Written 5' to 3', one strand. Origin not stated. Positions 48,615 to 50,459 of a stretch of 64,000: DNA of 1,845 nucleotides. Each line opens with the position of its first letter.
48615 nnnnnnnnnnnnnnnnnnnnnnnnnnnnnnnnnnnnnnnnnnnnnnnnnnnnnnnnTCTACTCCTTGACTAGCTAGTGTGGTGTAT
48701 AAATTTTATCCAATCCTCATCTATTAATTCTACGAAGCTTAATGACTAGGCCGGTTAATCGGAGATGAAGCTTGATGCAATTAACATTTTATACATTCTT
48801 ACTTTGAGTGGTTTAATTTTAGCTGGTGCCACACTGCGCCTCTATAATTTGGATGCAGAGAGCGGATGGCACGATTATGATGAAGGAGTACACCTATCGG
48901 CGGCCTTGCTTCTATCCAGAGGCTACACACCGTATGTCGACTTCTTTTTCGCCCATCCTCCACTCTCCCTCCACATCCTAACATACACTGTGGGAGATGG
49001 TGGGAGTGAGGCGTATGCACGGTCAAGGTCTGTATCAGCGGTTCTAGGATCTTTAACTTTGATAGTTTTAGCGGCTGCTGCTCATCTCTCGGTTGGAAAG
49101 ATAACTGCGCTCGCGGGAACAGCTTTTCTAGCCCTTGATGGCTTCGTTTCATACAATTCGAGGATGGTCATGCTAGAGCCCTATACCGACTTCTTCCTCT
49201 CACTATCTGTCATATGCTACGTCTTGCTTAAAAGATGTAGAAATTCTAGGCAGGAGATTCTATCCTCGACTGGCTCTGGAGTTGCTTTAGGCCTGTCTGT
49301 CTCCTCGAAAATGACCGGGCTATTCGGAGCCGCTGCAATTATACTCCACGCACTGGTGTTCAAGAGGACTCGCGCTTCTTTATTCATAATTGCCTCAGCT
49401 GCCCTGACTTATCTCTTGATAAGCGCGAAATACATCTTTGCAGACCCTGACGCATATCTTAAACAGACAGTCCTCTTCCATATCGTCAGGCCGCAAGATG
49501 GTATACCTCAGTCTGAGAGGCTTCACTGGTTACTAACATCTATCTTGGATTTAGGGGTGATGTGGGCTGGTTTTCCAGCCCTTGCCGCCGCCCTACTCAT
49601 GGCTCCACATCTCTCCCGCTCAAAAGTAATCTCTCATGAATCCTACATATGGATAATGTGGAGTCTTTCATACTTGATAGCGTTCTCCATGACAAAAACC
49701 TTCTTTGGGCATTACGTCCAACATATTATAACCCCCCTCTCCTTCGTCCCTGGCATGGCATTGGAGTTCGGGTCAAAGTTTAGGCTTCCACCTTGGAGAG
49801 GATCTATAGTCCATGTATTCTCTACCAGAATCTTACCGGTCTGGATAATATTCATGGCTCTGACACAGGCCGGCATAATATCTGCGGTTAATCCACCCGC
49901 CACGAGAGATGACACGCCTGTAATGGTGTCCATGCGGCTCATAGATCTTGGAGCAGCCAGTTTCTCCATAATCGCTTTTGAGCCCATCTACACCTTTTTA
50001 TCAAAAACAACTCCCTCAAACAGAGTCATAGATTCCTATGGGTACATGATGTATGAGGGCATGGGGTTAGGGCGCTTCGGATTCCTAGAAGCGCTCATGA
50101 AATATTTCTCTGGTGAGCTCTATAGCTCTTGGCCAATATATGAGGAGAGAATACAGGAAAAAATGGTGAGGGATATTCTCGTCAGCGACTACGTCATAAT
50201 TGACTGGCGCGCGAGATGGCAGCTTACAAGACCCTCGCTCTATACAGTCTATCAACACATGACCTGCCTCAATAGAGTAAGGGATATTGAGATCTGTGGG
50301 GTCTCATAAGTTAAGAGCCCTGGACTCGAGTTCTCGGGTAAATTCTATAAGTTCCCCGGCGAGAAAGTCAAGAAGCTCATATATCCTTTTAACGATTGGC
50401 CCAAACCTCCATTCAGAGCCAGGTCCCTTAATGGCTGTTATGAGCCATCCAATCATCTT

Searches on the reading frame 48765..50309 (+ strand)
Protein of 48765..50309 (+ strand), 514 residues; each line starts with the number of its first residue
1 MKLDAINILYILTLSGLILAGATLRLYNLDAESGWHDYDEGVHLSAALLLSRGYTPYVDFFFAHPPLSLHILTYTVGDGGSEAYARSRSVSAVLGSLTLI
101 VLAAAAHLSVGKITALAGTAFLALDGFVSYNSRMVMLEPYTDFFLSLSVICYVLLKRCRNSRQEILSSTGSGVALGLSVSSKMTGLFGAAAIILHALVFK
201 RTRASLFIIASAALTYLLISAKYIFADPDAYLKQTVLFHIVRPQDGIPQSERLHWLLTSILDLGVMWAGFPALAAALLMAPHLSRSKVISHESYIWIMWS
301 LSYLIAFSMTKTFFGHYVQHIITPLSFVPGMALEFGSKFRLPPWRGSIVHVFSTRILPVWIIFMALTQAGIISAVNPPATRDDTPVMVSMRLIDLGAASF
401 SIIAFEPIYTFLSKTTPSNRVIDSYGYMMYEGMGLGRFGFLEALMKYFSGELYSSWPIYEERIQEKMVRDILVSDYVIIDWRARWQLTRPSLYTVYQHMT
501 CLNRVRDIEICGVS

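Call 5: search_protein_families(library=pfam, proteins=[window:48765-50309:+], max_evalue=0.01)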
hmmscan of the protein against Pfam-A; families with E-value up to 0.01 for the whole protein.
window:48765-50309:+ (514 aa): 2 families
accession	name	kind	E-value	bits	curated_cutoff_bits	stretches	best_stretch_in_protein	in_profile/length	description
PF02366.24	PMT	-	1.1e-14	55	22.7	1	83-194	81-194/245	Dolichyl-phosphate-mannose-protein mannosyltransferase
PF13231.12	PMT_2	-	3.7e-06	27.7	26.1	1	87-218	24-152/160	Dolichyl-phosphate-mannose-protein mannosyltransferase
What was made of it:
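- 48765..50309 (+): PMT-family GT-C glycosyltransferase, divergently transcribed neighbour; a possible functional link. Pfam PMT and PMT_2 (call 5).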
